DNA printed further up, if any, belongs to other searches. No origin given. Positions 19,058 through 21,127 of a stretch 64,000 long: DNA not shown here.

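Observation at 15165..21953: rfbF-rfbG-rfbH followed by a TPP enzyme and a reductase: candidate branched-chain 3,6-dideoxyhexose (yersiniose-like) pathway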

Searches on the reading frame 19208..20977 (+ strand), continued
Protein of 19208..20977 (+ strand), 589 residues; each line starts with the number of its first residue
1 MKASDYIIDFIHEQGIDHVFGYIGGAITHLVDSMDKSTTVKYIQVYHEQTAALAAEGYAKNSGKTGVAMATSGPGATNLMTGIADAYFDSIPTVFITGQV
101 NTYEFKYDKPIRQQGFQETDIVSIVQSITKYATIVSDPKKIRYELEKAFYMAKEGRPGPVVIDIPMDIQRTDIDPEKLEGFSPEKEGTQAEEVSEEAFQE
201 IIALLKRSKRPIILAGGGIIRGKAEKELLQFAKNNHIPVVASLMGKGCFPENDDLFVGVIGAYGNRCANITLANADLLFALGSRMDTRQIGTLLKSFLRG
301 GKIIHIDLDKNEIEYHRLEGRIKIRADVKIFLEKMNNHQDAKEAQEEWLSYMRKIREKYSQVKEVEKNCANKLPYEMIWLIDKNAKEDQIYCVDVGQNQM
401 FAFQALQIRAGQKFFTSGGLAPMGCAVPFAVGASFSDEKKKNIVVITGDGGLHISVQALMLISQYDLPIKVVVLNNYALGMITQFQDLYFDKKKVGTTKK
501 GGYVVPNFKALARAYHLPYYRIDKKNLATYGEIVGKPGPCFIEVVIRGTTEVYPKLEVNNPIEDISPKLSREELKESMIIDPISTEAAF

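Call 15: search_solved_structures(query=window:19208-20974:+, max_evalue=1e-20, show_alignments=2)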
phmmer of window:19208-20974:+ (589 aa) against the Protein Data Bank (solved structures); distinct sequences matched with E-value up to 1e-20: 123 (the best 60 are shown).
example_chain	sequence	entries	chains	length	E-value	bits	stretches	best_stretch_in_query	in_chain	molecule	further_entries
5ahk_A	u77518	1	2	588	7.7e-115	387.8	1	1-568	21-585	ACETOLACTATE SYNTHASE II, LARGE SUBUNIT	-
7u25_A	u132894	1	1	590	1.3e-95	324.4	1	2-564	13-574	Acetolactate synthase, chloroplastic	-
7tzz_A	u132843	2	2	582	8.9e-95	321.6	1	2-564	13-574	Acetolactate synthase, chloroplastic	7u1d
8et5_A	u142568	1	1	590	1e-94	321.4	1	2-565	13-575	Acetolactate synthase, chloroplastic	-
1ybh_A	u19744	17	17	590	1.6e-94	320.7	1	2-564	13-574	Acetolactate synthase, chloroplast | Acetolactate synthase | Acetolactate synthase, chloroplastic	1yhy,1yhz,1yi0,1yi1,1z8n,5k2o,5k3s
6u9h_A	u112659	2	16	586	1.7e-94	320.7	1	2-564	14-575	Acetolactate synthase, chloroplastic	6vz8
7stq_A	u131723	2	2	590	2.3e-94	320.3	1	2-564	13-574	Acetolactate synthase, chloroplastic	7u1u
3e9y_A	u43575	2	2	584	2.3e-94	320.3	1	2-564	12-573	Acetolactate synthase, chloroplastic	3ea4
6lpi_A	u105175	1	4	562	9.9e-92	311.5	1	4-556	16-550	Acetolactate synthase isozyme 1 large subunit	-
8rph_A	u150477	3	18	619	3e-87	296.8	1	2-579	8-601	Thiamine pyrophosphate-binding protein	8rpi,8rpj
1jsc_A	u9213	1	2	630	1.1e-78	268.4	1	9-563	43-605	ACETOHYDROXY-ACID SYNTHASE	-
6u9d_A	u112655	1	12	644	1.2e-78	268.3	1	9-563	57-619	Acetolactate synthase catalytic subunit, mitochondrial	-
1n0h_A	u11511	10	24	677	1.4e-78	268.1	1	9-563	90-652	Acetolactate synthase | Acetolactate synthase, mitochondrial | Acetolactate synthase catalytic subunit, mitochondrial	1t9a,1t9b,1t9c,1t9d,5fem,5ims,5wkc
6dek_A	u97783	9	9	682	1.8e-78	267.8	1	13-565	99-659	Acetolactate synthase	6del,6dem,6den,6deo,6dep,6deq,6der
7egv_A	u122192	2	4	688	1.3e-74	255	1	10-562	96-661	Acetolactate synthase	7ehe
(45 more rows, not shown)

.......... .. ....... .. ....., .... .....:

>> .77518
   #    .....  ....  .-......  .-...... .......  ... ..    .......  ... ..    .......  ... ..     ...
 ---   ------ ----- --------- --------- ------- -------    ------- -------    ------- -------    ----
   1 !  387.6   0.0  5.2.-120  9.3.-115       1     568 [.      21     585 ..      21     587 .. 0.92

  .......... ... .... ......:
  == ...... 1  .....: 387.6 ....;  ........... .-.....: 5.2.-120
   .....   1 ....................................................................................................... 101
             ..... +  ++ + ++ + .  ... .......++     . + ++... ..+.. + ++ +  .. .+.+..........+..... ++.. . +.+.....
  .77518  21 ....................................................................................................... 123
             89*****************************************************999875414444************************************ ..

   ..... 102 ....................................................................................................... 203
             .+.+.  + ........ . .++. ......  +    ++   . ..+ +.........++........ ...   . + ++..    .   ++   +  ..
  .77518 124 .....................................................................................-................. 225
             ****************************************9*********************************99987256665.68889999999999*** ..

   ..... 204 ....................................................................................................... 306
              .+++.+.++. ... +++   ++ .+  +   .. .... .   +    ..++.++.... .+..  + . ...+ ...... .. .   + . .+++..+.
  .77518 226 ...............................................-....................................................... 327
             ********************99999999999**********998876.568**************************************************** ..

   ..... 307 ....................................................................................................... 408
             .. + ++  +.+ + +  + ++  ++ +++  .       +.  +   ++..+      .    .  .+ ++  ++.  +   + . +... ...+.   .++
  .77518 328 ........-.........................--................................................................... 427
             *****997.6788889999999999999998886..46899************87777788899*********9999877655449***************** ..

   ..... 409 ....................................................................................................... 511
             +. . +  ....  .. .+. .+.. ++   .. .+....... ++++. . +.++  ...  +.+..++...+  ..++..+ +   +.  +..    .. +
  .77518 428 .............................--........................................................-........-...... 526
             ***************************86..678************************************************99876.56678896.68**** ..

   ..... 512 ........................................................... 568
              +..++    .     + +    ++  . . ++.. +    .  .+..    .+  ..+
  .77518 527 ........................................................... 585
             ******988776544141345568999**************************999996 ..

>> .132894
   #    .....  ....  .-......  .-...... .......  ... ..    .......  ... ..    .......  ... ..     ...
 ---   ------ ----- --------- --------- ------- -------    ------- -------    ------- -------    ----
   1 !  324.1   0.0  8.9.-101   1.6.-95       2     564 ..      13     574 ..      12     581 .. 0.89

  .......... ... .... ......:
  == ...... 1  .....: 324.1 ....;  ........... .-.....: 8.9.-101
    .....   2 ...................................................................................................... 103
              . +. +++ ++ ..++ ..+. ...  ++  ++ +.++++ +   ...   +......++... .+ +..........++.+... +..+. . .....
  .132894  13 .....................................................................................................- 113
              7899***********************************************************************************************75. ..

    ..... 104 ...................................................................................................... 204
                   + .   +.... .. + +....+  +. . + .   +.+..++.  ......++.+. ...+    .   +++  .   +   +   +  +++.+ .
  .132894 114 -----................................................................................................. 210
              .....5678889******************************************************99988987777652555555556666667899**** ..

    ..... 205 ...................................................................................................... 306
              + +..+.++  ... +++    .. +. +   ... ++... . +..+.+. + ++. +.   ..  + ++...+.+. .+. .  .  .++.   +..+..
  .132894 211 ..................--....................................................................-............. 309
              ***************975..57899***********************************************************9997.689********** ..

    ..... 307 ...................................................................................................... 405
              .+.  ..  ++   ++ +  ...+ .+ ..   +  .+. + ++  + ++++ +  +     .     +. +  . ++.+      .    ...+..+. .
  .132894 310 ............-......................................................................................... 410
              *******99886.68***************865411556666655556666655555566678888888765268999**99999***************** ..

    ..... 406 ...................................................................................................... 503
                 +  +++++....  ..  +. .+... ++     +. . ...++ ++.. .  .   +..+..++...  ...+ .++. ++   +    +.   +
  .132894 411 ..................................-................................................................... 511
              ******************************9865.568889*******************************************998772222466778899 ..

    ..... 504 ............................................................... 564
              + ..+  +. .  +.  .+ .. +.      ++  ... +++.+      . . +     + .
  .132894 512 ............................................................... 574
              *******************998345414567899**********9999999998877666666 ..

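Call 21: find_encoding_contigs(protein=window:19208-20977:+, flank=10000, max_places=4)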
Protein window:19208-20977:+ (589 aa): 1 contig read that carries it; 1 place shown.
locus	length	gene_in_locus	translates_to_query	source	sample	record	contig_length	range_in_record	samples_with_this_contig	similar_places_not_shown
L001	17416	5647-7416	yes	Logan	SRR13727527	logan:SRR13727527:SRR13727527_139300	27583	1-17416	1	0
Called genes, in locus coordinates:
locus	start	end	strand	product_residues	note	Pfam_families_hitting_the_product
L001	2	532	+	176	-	?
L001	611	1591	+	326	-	-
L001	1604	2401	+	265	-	PF00483:NTP_transferase, PF12804:NTP_transf_3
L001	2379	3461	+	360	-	PF01073:3Beta_HSD (faint), PF01370:Epimerase, PF02719:Polysacc_synt_2, PF04321:RmlD_sub_bind, PF16363:GDP_Man_Dehyd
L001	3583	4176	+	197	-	-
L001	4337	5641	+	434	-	PF01041:DegT_DnrJ_EryC1, PF00155:Aminotran_1_2 (faint)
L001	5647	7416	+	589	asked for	PF02776:TPP_enzyme_N, PF00205:TPP_enzyme_M, PF02775:TPP_enzyme_C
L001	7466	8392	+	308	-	PF01118:Semialdhyde_dh (weak), PF01370:Epimerase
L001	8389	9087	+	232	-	PF13489:Methyltransf_23, PF07021:MetW (weak), PF13847:Methyltransf_31, PF08241:Methyltransf_11, PF08242:Methyltransf_12 (weak), PF13649:Methyltransf_25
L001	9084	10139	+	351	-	PF00535:Glycos_transf_2, PF10111:Glyco_tranf_2_2, PF13641:Glyco_tranf_2_3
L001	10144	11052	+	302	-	-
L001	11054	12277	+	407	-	PF20706:GT4-conflict (weak), PF00534:Glycos_transf_1, PF13692:Glyco_trans_1_4, PF13524:Glyco_trans_1_2 (weak)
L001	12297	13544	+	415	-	PF08421:Methyltransf_13, PF13489:Methyltransf_23, PF08241:Methyltransf_11, PF08242:Methyltransf_12, PF13649:Methyltransf_25 (weak), PF08484:Methyltransf_14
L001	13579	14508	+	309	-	PF07021:MetW (weak), PF13489:Methyltransf_23, PF05401:NodS (weak), PF08241:Methyltransf_11, PF08242:Methyltransf_12, PF13649:Methyltransf_25, PF13847:Methyltransf_31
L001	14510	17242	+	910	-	-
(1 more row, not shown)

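Call 22: find_encoding_contigs(protein=P0003, flank=10000, max_places=3)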
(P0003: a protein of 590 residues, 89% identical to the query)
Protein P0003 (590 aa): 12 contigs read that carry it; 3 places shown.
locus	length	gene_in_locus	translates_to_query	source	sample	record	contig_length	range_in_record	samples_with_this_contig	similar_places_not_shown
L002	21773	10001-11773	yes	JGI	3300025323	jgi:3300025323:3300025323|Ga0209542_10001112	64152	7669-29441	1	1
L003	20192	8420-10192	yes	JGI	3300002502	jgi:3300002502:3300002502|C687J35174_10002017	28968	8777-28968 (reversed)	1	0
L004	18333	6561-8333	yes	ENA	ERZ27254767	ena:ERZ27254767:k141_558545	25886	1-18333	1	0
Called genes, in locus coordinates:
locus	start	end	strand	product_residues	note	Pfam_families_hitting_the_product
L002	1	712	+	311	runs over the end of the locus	PF00535:Glycos_transf_2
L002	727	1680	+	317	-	PF01073:3Beta_HSD, PF01370:Epimerase, PF02719:Polysacc_synt_2 (faint), PF04321:RmlD_sub_bind (weak), PF07993:NAD_binding_4 (faint), PF16363:GDP_Man_Dehyd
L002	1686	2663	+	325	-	PF00535:Glycos_transf_2, PF13641:Glyco_tranf_2_3 (weak), PF13632:Glyco_trans_2_3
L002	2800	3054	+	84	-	PF13370:Fer4_13, PF13459:Fer4_15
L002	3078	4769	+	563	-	PF04055:Radical_SAM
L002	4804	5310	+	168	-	-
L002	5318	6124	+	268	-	PF00535:Glycos_transf_2, PF10111:Glyco_tranf_2_2, PF13641:Glyco_tranf_2_3 (weak)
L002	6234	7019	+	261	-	PF00483:NTP_transferase, PF12804:NTP_transf_3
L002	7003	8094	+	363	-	PF01073:3Beta_HSD (weak), PF01370:Epimerase, PF02719:Polysacc_synt_2, PF04321:RmlD_sub_bind, PF16363:GDP_Man_Dehyd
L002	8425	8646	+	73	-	-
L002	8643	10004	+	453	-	PF01041:DegT_DnrJ_EryC1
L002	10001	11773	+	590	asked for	PF02776:TPP_enzyme_N, PF00205:TPP_enzyme_M, PF02775:TPP_enzyme_C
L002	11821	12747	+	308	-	PF01118:Semialdhyde_dh (faint), PF01370:Epimerase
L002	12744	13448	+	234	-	PF13489:Methyltransf_23, PF07021:MetW (weak), PF13847:Methyltransf_31, PF08241:Methyltransf_11, PF08242:Methyltransf_12 (weak), PF13649:Methyltransf_25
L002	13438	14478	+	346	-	PF00535:Glycos_transf_2, PF10111:Glyco_tranf_2_2 (weak), PF13641:Glyco_tranf_2_3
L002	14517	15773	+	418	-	PF00534:Glycos_transf_1, PF13692:Glyco_trans_1_4, PF13524:Glyco_trans_1_2 (weak)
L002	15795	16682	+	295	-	PF13489:Methyltransf_23, PF07021:MetW, PF13649:Methyltransf_25, PF13847:Methyltransf_31, PF08241:Methyltransf_11, PF08242:Methyltransf_12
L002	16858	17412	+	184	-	PF01380:SIS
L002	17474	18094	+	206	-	PF00834:Ribul_P_3_epim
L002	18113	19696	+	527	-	PF00483:NTP_transferase (faint)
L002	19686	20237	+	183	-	-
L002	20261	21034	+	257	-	PF05711:TylF, PF13578:Methyltransf_24 (weak)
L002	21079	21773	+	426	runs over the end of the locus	PF05686:Glyco_transf_90 (faint), PF13524:Glyco_trans_1_2 (weak)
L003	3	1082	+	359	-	?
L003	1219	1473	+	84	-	PF13370:Fer4_13, PF13459:Fer4_15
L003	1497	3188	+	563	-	PF04055:Radical_SAM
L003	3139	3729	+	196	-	-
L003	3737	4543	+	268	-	-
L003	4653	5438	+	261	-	PF00483:NTP_transferase, PF12804:NTP_transf_3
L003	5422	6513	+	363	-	PF01073:3Beta_HSD (weak), PF01370:Epimerase, PF02719:Polysacc_synt_2, PF04321:RmlD_sub_bind, PF16363:GDP_Man_Dehyd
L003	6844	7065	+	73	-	-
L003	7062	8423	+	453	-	PF01041:DegT_DnrJ_EryC1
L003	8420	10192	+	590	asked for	PF02776:TPP_enzyme_N, PF00205:TPP_enzyme_M, PF02775:TPP_enzyme_C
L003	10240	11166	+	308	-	PF01118:Semialdhyde_dh (faint), PF01370:Epimerase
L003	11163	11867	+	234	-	PF13489:Methyltransf_23, PF07021:MetW (weak), PF13847:Methyltransf_31, PF08241:Methyltransf_11, PF08242:Methyltransf_12 (weak), PF13649:Methyltransf_25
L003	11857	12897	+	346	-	-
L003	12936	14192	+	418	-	-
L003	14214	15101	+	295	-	-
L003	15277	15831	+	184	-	PF01380:SIS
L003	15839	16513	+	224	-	-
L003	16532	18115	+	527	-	-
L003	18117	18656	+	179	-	-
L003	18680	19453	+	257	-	PF05711:TylF, PF13578:Methyltransf_24 (weak)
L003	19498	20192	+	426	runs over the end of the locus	-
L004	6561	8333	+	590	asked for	PF02776:TPP_enzyme_N, PF00205:TPP_enzyme_M, PF02775:TPP_enzyme_C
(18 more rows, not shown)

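Call 24: find_related_loci(query=window:19208-20974:+, collection=genome_contigs, flank=10000)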
Query window:19208-20974:+ (589 aa) in genome_contigs; peptide patterns used: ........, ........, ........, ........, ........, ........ (x = any residue, [..] = any of these).
56 stretches matched a pattern; 4 encode a relative of the query (tblastn E <= 1e-3); 4 distinct loci.
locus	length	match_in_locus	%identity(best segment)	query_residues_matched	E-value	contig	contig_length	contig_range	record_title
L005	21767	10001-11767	91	1-589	0e+0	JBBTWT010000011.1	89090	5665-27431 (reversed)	MAG: Patescibacteria group bacterium isolate H32-bin019_1 H32_bin019_1_000000000011, whole genome shotgun sequence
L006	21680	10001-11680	53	1-567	0e+0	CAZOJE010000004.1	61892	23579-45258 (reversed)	MAG TPA_asm: uncultured Candidatus Saccharibacteria bacterium isolate SRP216815_co1_184 genome assembly, contig: NODE_51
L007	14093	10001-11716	53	1-578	0e+0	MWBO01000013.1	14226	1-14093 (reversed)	MAG: candidate division WS2 bacterium ADurb.Bin280 BWY43_contig000013, whole genome shotgun sequence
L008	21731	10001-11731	46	1-581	3e-166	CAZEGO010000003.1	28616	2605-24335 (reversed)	MAG TPA_asm: uncultured Planctomycetia bacterium isolate SRP141376_co2_263 genome assembly, contig: NODE_3559_length_286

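Call 43: find_encoding_contigs(protein=P0010, flank=10000, max_places=1)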
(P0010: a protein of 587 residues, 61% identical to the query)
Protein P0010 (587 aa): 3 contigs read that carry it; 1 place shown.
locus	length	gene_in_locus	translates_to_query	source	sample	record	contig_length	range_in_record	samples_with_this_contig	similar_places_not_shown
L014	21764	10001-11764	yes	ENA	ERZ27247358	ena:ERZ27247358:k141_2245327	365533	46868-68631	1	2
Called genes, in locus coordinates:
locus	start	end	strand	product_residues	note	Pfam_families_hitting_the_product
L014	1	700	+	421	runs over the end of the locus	PF00814:TsaD, PF22521:HypF_C_2 (weak)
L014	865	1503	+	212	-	PF09335:VTT_dom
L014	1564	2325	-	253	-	PF02604:PhdYeFM_antitox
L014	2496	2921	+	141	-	PF04138:GtrA_DPMS_TM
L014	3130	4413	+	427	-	PF01210:NAD_Gly3P_dh_N (faint), PF03446:NAD_binding_2, PF03721:UDPG_MGDP_dh_N, PF00984:UDPG_MGDP_dh, PF03720:UDPG_MGDP_dh_C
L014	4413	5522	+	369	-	PF03102:NeuB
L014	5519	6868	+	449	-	PF13231:PMT_2 (weak)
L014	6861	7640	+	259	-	PF00483:NTP_transferase, PF12804:NTP_transf_3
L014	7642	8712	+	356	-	PF01370:Epimerase, PF02719:Polysacc_synt_2, PF04321:RmlD_sub_bind (weak), PF01073:3Beta_HSD, PF16363:GDP_Man_Dehyd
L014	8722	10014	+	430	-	PF01041:DegT_DnrJ_EryC1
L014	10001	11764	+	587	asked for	PF02776:TPP_enzyme_N, PF00205:TPP_enzyme_M, PF02775:TPP_enzyme_C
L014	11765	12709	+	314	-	PF01370:Epimerase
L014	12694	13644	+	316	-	PF00535:Glycos_transf_2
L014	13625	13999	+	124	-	PF04138:GtrA_DPMS_TM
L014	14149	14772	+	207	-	PF00293:NUDIX (weak)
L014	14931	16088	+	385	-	PF02350:Epimerase_2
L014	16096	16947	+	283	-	PF02353:CMAS, PF01209:Ubie_methyltran, PF13489:Methyltransf_23, PF05175:MTS, PF13649:Methyltransf_25, PF13847:Methyltransf_31, PF08241:Methyltransf_11, PF08242:Methyltransf_12, +1 more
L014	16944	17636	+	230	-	PF02348:CTP_transf_3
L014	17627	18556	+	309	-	PF00389:2-Hacid_dh, PF02826:2-Hacid_dh_C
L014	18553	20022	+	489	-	PF05159:Capsule_synth (weak)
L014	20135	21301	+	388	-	-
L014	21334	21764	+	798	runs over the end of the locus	PF02018:CBM_4_9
